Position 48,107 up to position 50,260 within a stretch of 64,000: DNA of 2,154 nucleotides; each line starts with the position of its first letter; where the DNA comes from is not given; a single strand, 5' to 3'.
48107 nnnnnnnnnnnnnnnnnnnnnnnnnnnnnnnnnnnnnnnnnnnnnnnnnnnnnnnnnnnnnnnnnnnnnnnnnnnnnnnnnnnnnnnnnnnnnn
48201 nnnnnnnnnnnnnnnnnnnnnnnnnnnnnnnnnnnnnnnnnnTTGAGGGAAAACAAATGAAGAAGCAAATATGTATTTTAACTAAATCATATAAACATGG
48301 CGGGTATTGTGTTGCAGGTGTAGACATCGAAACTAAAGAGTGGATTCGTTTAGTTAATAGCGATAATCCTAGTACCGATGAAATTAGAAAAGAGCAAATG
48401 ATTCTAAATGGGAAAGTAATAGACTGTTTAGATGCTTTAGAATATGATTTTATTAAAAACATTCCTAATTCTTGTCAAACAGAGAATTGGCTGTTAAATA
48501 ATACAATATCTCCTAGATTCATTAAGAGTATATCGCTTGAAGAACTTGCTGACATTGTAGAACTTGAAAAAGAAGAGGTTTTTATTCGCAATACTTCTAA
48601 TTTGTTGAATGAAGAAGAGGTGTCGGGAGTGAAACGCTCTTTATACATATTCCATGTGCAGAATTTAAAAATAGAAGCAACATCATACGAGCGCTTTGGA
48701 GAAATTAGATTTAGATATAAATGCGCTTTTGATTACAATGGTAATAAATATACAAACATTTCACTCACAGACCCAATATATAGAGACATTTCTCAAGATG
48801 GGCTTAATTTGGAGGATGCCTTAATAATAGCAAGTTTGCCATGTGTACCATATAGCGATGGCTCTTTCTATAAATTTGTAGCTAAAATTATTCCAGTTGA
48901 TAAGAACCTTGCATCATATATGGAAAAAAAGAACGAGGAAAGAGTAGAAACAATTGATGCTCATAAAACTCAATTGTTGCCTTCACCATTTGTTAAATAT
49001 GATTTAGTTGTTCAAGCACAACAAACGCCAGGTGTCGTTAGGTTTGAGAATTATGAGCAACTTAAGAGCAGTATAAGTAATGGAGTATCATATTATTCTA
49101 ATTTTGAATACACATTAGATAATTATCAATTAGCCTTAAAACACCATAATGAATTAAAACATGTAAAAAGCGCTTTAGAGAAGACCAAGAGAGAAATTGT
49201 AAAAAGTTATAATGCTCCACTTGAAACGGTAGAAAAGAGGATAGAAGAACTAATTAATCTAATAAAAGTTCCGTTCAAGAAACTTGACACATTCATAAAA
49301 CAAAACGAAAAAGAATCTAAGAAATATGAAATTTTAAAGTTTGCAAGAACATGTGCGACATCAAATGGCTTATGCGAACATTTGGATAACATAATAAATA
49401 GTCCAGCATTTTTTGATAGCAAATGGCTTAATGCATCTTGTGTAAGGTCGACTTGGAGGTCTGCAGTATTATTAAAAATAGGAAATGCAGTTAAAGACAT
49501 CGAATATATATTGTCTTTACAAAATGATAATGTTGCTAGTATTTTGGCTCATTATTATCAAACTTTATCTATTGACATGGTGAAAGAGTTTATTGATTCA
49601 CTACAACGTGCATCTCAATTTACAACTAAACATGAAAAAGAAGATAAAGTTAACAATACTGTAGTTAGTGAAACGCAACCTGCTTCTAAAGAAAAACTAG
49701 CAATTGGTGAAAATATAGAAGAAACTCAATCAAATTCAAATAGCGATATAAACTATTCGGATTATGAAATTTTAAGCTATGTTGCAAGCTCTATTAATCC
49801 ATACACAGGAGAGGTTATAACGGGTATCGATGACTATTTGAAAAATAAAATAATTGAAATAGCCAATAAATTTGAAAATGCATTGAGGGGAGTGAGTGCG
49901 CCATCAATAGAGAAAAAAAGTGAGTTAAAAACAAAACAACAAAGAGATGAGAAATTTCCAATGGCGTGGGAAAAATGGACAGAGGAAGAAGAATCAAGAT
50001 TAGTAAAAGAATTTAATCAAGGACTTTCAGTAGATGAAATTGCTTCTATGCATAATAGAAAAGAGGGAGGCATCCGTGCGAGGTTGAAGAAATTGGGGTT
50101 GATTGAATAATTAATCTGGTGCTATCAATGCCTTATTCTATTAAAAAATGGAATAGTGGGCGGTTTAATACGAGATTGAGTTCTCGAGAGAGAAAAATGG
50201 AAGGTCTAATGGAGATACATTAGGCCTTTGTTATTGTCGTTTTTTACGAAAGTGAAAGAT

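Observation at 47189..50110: Compact operon of two DUF488 paralogs plus a 617-aa mosaic DNA-binding protein inside the defence island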

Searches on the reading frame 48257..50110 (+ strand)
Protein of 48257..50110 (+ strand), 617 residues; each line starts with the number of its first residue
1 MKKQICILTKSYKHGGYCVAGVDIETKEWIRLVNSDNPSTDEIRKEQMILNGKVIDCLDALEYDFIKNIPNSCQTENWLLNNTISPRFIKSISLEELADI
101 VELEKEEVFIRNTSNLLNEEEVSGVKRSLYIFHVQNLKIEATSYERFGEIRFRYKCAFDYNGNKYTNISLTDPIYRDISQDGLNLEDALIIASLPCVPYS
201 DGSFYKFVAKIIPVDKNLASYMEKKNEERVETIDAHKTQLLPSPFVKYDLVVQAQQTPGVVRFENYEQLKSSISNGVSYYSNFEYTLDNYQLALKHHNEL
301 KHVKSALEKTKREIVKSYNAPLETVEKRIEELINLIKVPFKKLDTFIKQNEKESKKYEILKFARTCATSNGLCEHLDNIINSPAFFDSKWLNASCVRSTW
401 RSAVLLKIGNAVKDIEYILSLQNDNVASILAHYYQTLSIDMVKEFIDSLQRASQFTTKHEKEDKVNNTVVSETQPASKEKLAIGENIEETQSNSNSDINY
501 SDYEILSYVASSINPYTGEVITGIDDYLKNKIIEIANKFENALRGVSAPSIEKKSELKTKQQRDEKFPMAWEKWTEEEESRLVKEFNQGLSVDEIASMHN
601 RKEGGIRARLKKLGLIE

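Call 3: search_protein_families(library=pfam, proteins=[window:48257-50110:+], max_evalue=0.01)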
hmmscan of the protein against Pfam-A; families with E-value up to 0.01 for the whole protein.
window:48257-50110:+ (617 aa): 2 families
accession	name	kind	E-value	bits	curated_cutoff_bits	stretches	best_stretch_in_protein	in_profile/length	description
PF22557.2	DuOB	-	1.8e-40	139.7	27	1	3-211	1-210/210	Dual OB-containing domain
PF07083.16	DUF1351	-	9e-18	65.2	27.8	1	254-412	4-149/210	Protein of unknown function (DUF1351)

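Call 4: search_protein_families(library=padloc, proteins=[window:48257-50110:+], max_evalue=0.01)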
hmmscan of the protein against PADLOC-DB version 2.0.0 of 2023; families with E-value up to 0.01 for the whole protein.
window:48257-50110:+ (617 aa): 4 families
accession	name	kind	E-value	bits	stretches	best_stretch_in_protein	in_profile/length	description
PDLC04653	PDC-M45A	-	2.7e-28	97.2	1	2-213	4-224/230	-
PDLC04654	PDC-M45A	-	2.5e-13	48.2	1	45-213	4-179/188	-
PDLC04656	PDC-M45A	-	9.1e-07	26.8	1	4-212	3-216/225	-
PDLC04655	PDC-M45A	-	1e-06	26.3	1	5-209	92-310/318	-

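Call 7: search_protein_families(library=ncbifam, proteins=[window:48257-50110:+], max_evalue=0.01)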
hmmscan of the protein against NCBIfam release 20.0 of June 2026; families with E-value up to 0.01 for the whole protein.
window:48257-50110:+ (617 aa): 1 family
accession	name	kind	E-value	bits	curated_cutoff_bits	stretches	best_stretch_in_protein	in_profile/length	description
NF006878.0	PRK09375.1-2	equivalog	0.006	15.7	294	0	416-454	8-47/306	quinolinate synthase NadA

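Call 8: search_protein_families(library=phrogs, proteins=[window:48257-50110:+], max_evalue=0.01)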
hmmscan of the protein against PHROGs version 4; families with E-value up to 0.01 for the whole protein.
window:48257-50110:+ (617 aa): 6 families
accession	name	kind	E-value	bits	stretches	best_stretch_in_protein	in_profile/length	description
phrog_674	-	unknown function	2.6e-19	70.7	1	253-496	14-272/312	-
phrog_323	-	transcription regulation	1e-07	32.9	1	559-614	79-189/319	transcriptional regulator, D5-like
phrog_21605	-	unknown function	1.5e-06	29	1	572-615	40-83/219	-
phrog_36612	-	unknown function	0.00018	21.4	1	574-616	32-74/546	-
phrog_18209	-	unknown function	0.0021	18.6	1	567-615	53-101/296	-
phrog_16747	-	unknown function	0.0062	17.2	0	550-616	116-182/185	-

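Call 15: search_solved_structures(query=window:48257-50110:+, max_evalue=1)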
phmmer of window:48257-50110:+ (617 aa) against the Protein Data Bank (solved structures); distinct sequences matched with E-value up to 1: 1.
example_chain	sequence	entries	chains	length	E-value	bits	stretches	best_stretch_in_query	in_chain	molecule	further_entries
2lvs_A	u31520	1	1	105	0.22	13.3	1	532-615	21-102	Putative uncharacterized protein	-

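Call 18: find_homologous_proteins(query=window:48257-50110:+)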
Query window:48257-50110:+ (617 aa): 59 proteins with E <= 0.001 among 8000 candidates.
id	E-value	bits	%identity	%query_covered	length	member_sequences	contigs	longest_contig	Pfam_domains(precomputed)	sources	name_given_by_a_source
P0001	0.0e+0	1368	100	100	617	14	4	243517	PF22557.3,PF07083.17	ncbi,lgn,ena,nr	ncbi:MAG: DUF1351 domain-containing protein [Clostridia bacterium]|nr:DUF1351 domain-containing prot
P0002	0.0e+0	1150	82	100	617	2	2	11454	PF22557.3,PF07083.17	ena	-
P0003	0.0e+0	1034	78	100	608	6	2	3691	PF22557.3,PF07083.17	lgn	-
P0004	9.6e-272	921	68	100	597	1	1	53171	PF22557.3,PF07083.17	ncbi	-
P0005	3.6e-257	873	65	100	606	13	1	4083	PF22557.3,PF07083.17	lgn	-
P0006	1.8e-254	864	65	100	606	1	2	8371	PF22557.3,PF07083.17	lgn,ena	-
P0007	6.2e-254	862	64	100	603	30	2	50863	PF22557.3,PF07083.17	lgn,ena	-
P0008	4.3e-252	856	65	100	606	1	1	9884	PF22557.3,PF07083.17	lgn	-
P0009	2.8e-250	850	64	100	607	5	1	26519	PF22557.3,PF07083.17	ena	-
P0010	5.1e-250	849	64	100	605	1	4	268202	PF22557.3,PF07083.17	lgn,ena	-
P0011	1.2e-248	845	64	100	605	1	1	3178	PF22557.3,PF07083.17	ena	-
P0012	1.2e-248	845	64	100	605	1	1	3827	PF22557.3,PF07083.17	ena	-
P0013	7.8e-248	842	64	100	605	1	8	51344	PF22557.3,PF07083.17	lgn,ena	-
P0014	1.6e-245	834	61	100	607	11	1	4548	PF22557.3,PF07083.17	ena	-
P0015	2.7e-245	834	61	100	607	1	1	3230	PF22557.3,PF07083.17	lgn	-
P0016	1.2e-244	831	62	100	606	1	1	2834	PF22557.3,PF07083.17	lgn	-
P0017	1.5e-238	811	60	100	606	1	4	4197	PF22557.3,PF07083.17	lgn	-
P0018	2.7e-237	807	59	100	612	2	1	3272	PF22557.3,PF07083.17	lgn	-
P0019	1.5e-232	791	65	91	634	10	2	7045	PF00570.29,PF22557.3,PF07083.17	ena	-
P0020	1.6e-232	791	63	87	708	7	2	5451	PF22557.3,PF07083.17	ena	-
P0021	2.3e-223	761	64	87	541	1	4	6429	PF22557.3,PF07083.17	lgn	-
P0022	1.2e-222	759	57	100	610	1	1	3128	PF22557.3,PF07083.17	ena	-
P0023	4.0e-222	757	65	88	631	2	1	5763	PF00570.29,PF22557.3,PF07083.17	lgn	-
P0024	1.8e-219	748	63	87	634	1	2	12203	PF00570.29,PF22557.3,PF07083.17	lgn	-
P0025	4.7e-211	720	75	66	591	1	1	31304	PF22557.3,PF07083.17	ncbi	-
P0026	5.4e-209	714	54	100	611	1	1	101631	PF22557.3,PF07083.17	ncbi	-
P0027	4.0e-205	701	55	100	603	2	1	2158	PF22557.3,PF07083.17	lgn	-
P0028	2.7e-198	678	70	70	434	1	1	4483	PF22557.3,PF07083.17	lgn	-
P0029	1.5e-190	653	72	65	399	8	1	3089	PF22557.3,PF07083.17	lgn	-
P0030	7.2e-184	631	50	100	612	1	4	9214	PF22557.3,PF07083.17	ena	-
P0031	6.4e-182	624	49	100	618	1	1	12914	PF22557.3,PF07083.17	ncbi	-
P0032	2.7e-178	612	50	87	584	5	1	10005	PF22557.3,PF07083.17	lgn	-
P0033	7.4e-175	601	55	78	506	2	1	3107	PF22557.3,PF07083.17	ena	-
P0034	1.0e-172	594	52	88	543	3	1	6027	PF22557.3,PF07083.17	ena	-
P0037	2.3e-133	464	62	61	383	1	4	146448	PF07083.17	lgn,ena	-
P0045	6.3e-111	390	72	37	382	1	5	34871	PF00570.29,PF22557.3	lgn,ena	-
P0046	1.8e-110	388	76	35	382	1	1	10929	PF22557.3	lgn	-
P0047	6.1e-110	387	65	42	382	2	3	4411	PF22557.3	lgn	-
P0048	2.8e-109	384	70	37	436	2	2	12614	PF00570.29,PF22557.3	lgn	-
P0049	3.0e-104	368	72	35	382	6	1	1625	PF22557.3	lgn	-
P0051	6.3e-100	354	71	35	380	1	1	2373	PF22557.3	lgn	-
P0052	6.0e-98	347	65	35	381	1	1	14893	PF22557.3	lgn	-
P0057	4.5e-72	262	53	35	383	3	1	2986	PF22557.3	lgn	-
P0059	5.9e-43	165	40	35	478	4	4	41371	PF22557.3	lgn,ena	-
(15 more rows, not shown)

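Call 19: find_encoding_contigs(protein=P0010, flank=8000, max_places=3)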
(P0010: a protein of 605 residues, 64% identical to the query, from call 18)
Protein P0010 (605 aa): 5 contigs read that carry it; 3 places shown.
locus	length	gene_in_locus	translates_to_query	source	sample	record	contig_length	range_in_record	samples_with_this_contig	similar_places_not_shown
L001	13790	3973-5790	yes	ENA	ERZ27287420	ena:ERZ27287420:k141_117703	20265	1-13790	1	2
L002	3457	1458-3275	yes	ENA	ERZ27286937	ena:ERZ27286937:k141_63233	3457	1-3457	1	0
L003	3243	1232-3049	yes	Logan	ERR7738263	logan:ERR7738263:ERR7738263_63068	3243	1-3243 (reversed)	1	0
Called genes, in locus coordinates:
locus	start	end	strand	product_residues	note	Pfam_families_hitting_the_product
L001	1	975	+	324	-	?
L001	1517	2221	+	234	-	PF00440:TetR_N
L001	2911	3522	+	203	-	PF04343:DUF488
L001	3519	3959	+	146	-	PF04343:DUF488, PF22751:DUF488-N3a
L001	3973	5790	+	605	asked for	PF22557:DuOB, PF07083:DUF1351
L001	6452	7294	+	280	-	PF23023:Anti-Pycsar_Apyc1, PF12706:Lactamase_B_2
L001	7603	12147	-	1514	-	-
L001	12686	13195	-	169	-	-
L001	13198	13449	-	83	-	-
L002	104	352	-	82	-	-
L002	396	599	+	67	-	PF04343:DUF488 (weak)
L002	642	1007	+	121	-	PF04343:DUF488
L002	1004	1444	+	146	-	PF04343:DUF488, PF22751:DUF488-N3a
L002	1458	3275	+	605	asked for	PF22557:DuOB, PF07083:DUF1351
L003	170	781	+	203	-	PF04343:DUF488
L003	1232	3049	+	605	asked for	PF22557:DuOB, PF07083:DUF1351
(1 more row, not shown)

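Call 20: find_encoding_contigs(protein=P0026, flank=8000, max_places=2)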
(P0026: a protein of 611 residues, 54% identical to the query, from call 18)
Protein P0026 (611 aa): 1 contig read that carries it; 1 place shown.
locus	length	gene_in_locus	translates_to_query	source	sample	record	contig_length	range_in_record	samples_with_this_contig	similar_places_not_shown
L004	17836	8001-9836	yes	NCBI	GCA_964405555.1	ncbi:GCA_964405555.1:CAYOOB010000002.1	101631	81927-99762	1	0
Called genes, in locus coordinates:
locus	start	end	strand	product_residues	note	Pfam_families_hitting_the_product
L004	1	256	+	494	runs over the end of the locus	PF06941:NT5C (weak), PF01156:IU_nuc_hydro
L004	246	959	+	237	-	PF23023:Anti-Pycsar_Apyc1, PF12706:Lactamase_B_2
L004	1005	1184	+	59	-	-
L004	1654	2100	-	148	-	PF01281:Ribosomal_L9_N, PF03948:Ribosomal_L9_C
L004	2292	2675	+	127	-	-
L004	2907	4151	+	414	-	-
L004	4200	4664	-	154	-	-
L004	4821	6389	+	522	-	PF01943:Polysacc_synt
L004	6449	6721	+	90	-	PF00216:Bac_DNA_binding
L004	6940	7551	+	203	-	PF04343:DUF488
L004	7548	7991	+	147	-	PF04343:DUF488, PF22751:DUF488-N3a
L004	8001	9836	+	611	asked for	PF22557:DuOB, PF07083:DUF1351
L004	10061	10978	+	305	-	PF01207:Dus, PF00977:His_biosynth (weak)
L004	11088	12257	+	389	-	PF00162:PGK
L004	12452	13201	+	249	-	PF00121:TIM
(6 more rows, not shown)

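Call 21: find_encoding_contigs(protein=P0045, flank=8000, max_places=3)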
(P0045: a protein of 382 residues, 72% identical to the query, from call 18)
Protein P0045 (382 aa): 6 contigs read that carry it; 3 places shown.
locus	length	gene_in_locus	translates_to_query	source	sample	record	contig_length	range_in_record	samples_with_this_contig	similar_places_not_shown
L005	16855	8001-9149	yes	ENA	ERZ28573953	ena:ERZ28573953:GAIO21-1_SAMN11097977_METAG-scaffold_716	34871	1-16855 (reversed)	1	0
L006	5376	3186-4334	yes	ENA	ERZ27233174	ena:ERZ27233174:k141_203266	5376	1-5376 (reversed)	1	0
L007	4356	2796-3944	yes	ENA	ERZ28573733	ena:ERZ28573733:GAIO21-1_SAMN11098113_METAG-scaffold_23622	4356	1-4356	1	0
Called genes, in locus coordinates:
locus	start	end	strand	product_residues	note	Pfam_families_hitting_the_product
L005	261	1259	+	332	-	PF02729:OTCace_N, PF00185:OTCace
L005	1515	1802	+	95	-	PF01371:Trp_repressor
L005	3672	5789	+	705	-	PF09848:SLFN-g3_helicase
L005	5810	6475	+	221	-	PF18491:SRA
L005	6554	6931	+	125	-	PF00293:NUDIX, PF14815:NUDIX_4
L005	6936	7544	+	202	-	PF04343:DUF488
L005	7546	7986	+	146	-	PF04343:DUF488, PF22751:DUF488-N3a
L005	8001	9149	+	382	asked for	PF22557:DuOB, PF00570:HRDC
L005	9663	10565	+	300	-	PF01381:HTH_3, PF13443:HTH_26, PF02661:Fic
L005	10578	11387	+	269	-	-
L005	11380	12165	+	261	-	-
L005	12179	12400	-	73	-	PF01381:HTH_3 (weak)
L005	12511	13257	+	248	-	-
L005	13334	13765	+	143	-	-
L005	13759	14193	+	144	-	PF13353:Fer4_12, PF04055:Radical_SAM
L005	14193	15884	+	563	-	PF13597:NRDD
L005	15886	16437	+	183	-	PF00149:Metallophos, PF12850:Metallophos_2 (weak)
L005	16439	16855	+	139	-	?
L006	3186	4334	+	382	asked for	PF22557:DuOB, PF00570:HRDC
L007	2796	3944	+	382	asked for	PF22557:DuOB, PF00570:HRDC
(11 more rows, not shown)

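Call 22: find_encoding_contigs(protein=P0037, flank=8000, max_places=3)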
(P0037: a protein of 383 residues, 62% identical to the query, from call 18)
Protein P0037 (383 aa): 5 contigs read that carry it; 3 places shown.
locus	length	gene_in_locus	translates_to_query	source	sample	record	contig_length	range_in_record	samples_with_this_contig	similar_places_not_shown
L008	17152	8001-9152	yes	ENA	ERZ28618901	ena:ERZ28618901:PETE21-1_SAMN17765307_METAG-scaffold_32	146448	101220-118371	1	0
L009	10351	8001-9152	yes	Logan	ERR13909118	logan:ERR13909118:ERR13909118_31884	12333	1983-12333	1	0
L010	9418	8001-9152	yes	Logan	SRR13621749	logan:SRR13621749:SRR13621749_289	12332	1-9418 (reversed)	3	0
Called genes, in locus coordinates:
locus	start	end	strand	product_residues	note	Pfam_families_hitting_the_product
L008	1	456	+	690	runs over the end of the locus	PF12161:HsdM_N, PF02384:N6_Mtase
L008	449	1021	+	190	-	-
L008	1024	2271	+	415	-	PF01420:Methylase_S (faint)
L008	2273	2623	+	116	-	-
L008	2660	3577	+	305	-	-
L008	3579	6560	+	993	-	PF04313:HSDR_N, PF04851:ResIII, PF00270:DEAD (weak), PF18766:SWI2_SNF2, PF22679:T1R_D3-like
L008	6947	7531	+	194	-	-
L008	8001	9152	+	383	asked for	PF07083:DUF1351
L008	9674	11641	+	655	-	PF04851:ResIII (faint), PF09848:SLFN-g3_helicase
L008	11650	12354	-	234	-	PF01113:DapB_N, PF05173:DapB_C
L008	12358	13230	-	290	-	PF00701:DHDPS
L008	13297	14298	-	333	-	PF01118:Semialdhyde_dh, PF02774:Semialdhyde_dhC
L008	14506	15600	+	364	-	-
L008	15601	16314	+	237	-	PF01209:Ubie_methyltran, PF08241:Methyltransf_11, PF08242:Methyltransf_12, PF13489:Methyltransf_23, PF13649:Methyltransf_25, PF13847:Methyltransf_31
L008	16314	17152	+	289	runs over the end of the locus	PF01430:HSP33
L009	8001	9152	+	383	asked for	PF07083:DUF1351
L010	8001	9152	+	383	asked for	PF07083:DUF1351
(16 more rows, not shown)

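Call 29: search_protein_families(library=pfam, proteins=[L008:6947-7531:+, L005:6554-6931:+, L005:5810-6475:+], max_evalue=10)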
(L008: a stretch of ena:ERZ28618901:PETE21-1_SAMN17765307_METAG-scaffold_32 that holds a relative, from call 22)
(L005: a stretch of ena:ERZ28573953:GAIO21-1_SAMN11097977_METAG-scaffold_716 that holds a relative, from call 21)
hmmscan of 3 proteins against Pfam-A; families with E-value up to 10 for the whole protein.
L008:6947-7531:+ (194 aa): 0 families

L005:6554-6931:+ (125 aa): 3 families
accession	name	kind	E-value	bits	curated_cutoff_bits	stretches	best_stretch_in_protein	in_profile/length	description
PF14815.12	NUDIX_4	-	2e-24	86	35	1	6-122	2-113/113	NUDIX domain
PF00293.34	NUDIX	-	9.1e-18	65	21.1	1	4-121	5-132/134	NUDIX domain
PF22327.2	Nudt16-like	-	0.097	13.1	27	1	32-61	37-67/161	U8 snoRNA-decapping enzyme-like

L005:5810-6475:+ (221 aa): 2 families
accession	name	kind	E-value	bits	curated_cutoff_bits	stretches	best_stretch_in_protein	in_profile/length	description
PF18491.7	SRA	-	9.3e-09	35.8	30.2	1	16-145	20-144/145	SET and RING associated domain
PF03118.21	RNA_pol_A_CTD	-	0.00011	22.3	23.8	1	165-196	10-41/67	Bacterial RNA polymerase, alpha chain C terminal domain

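Call 45: predict_structure(alignment_id=A2)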
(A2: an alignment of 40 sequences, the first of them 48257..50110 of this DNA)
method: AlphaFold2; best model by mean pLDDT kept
length: 617 residues; sequences in the alignment: 40
mean_pLDDT: 81.1   pTM: 0.46
mean pLDDT of the five models: 81.1, 80.8, 80.6, 79.9, 79.6
residues with pLDDT >= 90: 273; 70-90: 233; 50-70: 39; < 50: 72
segments of 3 or more residues with pLDDT < 50: 231-241, 457-497, 545-564
pLDDT, mean of each block of 10 residues (from residue 1): 96 88 95 92 94 95 96 93 96 92 92 91 90 98 90 95 95 91 97 90 93 91 72 40 60 65 81 87 87 87 86 74 79 92 93 89 89 93 89 81 90 95 87 94 87 59 33 26 26 43 84 76 82 83 48 31 54 83 93 89 89 90
secondary structure, 60 per line:
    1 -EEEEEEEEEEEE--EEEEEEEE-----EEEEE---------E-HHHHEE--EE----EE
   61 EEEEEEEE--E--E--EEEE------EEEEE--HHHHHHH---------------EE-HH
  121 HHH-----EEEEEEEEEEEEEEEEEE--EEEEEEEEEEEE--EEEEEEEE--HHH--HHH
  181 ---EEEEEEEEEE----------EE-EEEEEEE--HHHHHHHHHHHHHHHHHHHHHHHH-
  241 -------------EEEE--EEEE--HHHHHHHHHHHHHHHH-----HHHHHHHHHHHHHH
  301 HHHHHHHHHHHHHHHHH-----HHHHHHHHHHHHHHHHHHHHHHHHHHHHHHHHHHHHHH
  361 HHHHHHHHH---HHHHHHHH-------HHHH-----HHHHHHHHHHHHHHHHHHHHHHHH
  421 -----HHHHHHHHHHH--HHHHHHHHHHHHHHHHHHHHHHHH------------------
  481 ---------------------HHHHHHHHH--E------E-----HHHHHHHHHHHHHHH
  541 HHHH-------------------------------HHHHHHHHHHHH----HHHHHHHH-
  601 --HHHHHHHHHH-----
elements in order: E2-13 E16-23 E29-33 H45-48 E59-68 E77-80 E87-91 H94-100 H119-123 E129-146 E149-160 E163-170 E184-193 E207-213 H216-239 E254-257 E260-263 H266-281 H287-317 H323-369 H373-380 H388-391 H397-420 H426-436 H439-462 H502-510 H526-544 H576-587 H592-599 H603-612

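Call 49: fold_search(model_id=the predicted structure, library=pdb)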
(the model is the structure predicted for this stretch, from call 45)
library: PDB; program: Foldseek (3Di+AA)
matches with E <= 10: 437; with E <= 0.001: 0
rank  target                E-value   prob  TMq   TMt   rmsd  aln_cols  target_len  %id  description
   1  4gop_C                1.3e-03  0.99  0.19  0.24   9.2       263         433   10  Structure and Conformational Change of a Replication Protein A Heterotrimer Bound to ssDNA (released 2012-11-28)
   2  9pd4_O                1.5e-03  0.98  0.14  0.32  12.6       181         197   14  NER dual incision complex - DuIM (released 2026-02-18)
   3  9mj5_B                7.4e-03  0.95  0.14  0.33  14.4       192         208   14  Catalytic domain of human DNA polymerase alpha in complex with DNA and RPA (released 2025-02-19)
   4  9pd3_O                1.6e-02  0.84  0.14  0.33  13.2       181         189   14  NER dual incision complex - DuIS (released 2026-02-18)
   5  4l5t_A                2.7e-02  0.80  0.16  0.38   8.7       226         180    8  Crystal structure of the tetrameric p202 HIN2 (released 2013-07-31)
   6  6w6w_C                3.5e-02  0.44  0.12  0.20  15.3       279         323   11  Cryo-EM structure of CST bound to telomeric single-stranded DNA (released 2020-06-03)
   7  2pqa_C                7.4e-02  0.82  0.12  0.41   7.9       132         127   11  Crystal Structure of Full-length Human RPA 14/32 Heterodimer (released 2007-11-13)
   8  9hhl_f                7.4e-02  0.18  0.13  0.09  19.7       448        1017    9  Structure of Dynein-Dynactin-NuMA-LIS1 (released 2025-12-03)
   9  3kf8_C                8.3e-02  0.75  0.14  0.34  10.9       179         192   11  Crystal structure of C. tropicalis Stn1-ten1 complex (released 2009-12-22)
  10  2k75_MODEL_1_A        9.2e-02  0.97  0.10  0.46   4.7        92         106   16  Solution NMR structure of the OB domain of Ta0387 from Thermoplasma acidophilum. Northeast Structural Genomics (released 2008-08-19)
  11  7ypo_A                1.0e-01  0.51  0.17  0.27   9.2       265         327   11  Cryo-EM structure of baculovirus LEF-3 in complex with ssDNA (released 2023-01-25)
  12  1o7i_B                1.3e-01  0.90  0.11  0.42   4.7        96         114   11  Crystal structure of a single stranded DNA binding protein (released 2003-06-25)
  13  9a88_N                1.4e-01  0.35  0.12  0.27  22.0       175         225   10  Structure of the pre-incision complex in nucleotide excision repair   (released 2024-10-09)
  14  2z6k_B                1.6e-01  0.77  0.12  0.41   6.0       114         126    9  Crystal structure of full-length human RPA14/32 heterodimer (released 2007-12-04)
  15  9cc2_A                1.7e-01  0.06  0.08  0.09  24.3       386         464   10  Cryo-EM structure of mouse PI(4,5)P2-bound TRPML1 channel at 2.46 Angstrom resolution (released 2024-10-09)
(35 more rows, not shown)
